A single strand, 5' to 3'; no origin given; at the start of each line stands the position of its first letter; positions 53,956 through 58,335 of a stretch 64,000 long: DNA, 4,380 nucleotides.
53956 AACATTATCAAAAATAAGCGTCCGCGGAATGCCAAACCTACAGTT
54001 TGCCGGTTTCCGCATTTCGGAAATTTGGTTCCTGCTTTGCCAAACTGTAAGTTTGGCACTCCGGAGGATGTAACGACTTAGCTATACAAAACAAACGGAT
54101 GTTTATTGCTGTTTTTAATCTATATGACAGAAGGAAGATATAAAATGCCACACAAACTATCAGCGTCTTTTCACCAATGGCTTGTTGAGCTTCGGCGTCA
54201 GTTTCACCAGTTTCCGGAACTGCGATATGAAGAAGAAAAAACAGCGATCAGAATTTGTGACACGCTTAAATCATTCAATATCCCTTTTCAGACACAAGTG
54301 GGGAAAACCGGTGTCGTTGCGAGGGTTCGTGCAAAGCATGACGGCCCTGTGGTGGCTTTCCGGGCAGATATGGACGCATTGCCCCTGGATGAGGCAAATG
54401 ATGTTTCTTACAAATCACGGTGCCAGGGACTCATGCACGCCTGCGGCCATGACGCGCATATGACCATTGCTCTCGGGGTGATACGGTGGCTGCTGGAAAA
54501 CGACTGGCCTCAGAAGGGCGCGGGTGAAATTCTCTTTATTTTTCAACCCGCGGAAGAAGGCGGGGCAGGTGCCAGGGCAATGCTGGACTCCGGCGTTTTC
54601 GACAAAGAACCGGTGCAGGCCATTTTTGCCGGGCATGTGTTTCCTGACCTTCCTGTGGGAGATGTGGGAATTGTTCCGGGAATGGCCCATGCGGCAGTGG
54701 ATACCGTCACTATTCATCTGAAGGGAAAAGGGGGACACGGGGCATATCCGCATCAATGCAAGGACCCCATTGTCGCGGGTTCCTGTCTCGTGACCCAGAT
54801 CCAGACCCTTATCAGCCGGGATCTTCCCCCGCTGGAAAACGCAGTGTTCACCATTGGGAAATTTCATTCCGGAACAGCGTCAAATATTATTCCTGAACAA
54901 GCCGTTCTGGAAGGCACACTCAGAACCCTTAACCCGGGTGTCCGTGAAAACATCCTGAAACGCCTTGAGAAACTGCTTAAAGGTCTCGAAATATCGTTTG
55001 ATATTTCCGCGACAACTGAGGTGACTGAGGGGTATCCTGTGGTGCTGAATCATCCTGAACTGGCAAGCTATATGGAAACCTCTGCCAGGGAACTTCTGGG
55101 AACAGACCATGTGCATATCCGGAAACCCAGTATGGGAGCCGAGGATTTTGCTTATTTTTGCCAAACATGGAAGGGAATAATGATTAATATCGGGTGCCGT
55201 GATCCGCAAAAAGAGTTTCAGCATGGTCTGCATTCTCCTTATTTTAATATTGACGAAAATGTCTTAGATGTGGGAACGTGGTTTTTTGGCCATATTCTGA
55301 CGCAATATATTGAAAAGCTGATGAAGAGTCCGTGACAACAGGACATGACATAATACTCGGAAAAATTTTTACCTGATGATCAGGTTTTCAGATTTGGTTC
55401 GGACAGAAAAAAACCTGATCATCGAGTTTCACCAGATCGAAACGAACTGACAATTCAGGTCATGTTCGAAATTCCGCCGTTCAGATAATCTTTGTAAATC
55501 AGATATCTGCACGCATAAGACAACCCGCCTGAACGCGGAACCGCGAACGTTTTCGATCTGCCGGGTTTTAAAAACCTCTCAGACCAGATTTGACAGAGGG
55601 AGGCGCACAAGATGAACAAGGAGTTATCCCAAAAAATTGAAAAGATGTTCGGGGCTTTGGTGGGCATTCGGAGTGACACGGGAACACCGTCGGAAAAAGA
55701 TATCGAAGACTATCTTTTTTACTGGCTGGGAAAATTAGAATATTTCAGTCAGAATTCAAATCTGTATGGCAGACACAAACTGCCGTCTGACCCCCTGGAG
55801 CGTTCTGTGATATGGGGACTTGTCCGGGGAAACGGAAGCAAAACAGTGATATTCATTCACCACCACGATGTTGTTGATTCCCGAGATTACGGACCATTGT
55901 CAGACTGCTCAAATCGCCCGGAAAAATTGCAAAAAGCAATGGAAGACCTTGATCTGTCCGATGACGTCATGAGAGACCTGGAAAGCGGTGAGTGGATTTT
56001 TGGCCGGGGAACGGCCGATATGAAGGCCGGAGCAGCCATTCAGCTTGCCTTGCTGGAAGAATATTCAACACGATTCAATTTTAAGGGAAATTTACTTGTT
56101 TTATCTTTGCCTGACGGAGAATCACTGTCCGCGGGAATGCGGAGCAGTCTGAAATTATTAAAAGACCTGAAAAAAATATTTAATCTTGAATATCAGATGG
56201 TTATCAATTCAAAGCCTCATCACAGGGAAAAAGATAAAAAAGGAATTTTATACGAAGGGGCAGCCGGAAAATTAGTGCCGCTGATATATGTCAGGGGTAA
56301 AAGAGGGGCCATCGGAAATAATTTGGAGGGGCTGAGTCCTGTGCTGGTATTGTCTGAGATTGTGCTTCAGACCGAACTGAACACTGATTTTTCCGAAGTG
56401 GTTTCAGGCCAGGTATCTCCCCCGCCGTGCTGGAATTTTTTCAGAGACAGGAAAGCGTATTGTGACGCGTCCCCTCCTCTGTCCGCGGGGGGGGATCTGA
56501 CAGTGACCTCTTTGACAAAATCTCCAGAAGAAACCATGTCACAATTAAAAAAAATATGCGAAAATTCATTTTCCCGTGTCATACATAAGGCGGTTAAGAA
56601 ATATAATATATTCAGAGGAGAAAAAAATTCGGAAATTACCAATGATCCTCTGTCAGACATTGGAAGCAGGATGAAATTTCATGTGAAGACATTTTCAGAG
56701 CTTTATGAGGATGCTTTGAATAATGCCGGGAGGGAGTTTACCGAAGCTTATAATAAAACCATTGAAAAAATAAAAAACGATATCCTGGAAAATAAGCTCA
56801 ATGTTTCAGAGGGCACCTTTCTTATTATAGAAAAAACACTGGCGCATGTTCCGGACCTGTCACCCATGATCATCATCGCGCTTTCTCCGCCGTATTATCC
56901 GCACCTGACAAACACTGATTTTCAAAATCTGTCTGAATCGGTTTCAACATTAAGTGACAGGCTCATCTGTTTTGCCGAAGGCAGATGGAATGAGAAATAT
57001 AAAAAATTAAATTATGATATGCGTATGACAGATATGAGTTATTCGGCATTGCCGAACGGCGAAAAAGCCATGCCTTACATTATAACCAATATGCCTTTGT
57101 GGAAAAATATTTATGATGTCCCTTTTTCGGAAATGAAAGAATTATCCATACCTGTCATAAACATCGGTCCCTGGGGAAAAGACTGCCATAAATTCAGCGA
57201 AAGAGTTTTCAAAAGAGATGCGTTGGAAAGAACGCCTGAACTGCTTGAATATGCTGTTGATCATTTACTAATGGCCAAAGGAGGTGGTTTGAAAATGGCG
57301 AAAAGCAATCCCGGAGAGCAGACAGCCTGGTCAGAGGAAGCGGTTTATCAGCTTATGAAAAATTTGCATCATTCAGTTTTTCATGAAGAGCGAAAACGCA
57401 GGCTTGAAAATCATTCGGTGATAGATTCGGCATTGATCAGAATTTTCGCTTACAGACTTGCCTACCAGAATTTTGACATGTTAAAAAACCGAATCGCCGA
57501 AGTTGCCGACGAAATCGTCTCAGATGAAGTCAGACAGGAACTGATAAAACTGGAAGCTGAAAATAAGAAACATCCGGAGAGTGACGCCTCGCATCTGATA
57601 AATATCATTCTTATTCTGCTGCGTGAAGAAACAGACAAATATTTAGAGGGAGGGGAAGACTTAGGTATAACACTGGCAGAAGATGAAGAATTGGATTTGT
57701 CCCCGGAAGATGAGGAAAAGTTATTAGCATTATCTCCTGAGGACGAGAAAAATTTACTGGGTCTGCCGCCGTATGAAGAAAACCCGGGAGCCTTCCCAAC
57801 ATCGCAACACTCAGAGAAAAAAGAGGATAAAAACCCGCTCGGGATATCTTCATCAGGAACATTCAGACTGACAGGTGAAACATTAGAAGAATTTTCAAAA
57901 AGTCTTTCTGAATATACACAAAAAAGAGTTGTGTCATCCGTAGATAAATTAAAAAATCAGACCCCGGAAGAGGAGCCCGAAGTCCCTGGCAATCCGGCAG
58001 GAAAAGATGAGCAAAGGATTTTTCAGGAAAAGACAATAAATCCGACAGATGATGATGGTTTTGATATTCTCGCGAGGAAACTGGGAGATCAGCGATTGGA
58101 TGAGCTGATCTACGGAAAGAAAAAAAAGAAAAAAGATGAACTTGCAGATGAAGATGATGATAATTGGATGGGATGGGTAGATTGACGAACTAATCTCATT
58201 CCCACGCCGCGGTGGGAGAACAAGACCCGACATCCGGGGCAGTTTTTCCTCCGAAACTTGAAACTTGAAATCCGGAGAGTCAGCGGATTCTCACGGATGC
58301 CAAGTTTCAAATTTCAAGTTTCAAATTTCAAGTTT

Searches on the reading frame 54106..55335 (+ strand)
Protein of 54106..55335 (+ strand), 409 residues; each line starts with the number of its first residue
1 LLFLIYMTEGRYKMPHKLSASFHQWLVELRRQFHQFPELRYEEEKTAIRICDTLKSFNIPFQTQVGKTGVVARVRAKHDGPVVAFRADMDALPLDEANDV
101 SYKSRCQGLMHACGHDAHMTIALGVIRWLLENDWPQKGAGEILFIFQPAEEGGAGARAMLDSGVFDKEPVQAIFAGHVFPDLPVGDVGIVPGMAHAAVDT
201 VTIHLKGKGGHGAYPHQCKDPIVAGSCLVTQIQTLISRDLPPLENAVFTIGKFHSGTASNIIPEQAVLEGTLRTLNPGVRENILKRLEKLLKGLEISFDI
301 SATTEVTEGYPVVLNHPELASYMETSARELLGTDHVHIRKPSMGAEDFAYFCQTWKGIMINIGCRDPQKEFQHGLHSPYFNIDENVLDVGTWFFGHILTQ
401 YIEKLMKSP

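Call 25: search_protein_families(library=pfam, proteins=[window:54106-55335:+], max_evalue=0.001)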
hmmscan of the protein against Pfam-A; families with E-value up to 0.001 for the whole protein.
window:54106-55335:+ (409 aa): 2 families
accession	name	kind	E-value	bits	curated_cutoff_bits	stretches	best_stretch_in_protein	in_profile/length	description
PF01546.33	Peptidase_M20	-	6e-41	141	24.6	1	84-398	1-204/206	Peptidase family M20/M25/M40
PF07687.19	M20_dimer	-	4.9e-11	43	21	1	199-292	7-100/107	Peptidase dimerisation domain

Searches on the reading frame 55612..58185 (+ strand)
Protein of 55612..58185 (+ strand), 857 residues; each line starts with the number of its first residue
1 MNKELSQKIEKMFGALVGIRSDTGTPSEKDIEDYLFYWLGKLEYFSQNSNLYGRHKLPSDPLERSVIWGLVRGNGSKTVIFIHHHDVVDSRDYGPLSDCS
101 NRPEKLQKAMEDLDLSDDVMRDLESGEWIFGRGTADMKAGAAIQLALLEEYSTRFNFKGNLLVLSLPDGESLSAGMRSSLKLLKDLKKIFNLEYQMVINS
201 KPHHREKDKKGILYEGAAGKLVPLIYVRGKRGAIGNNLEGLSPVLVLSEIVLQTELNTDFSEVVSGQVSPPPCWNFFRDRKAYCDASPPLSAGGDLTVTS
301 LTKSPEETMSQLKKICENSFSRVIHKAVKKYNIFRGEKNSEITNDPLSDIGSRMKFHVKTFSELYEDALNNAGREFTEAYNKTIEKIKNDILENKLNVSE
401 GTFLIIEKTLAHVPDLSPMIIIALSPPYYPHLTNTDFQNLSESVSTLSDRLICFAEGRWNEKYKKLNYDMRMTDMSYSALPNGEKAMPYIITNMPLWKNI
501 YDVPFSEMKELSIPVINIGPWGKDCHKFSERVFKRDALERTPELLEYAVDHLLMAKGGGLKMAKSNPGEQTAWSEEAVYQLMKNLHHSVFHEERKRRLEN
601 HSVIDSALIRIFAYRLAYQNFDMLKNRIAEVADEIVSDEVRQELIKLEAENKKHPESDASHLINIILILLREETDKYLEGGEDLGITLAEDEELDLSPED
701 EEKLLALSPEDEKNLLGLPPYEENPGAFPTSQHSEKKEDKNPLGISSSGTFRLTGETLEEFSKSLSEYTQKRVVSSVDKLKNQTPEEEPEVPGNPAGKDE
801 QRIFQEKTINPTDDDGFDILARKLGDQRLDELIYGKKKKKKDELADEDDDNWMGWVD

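Call 25: search_protein_families(library=pfam, proteins=[window:55612-58185:+], max_evalue=0.001)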
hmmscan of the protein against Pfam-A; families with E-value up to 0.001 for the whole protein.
window:55612-58185:+ (857 aa): 1 family
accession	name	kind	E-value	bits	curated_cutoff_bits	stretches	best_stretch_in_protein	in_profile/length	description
PF01546.33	Peptidase_M20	-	1.3e-07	32.2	24.6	1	127-386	26-142/206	Peptidase family M20/M25/M40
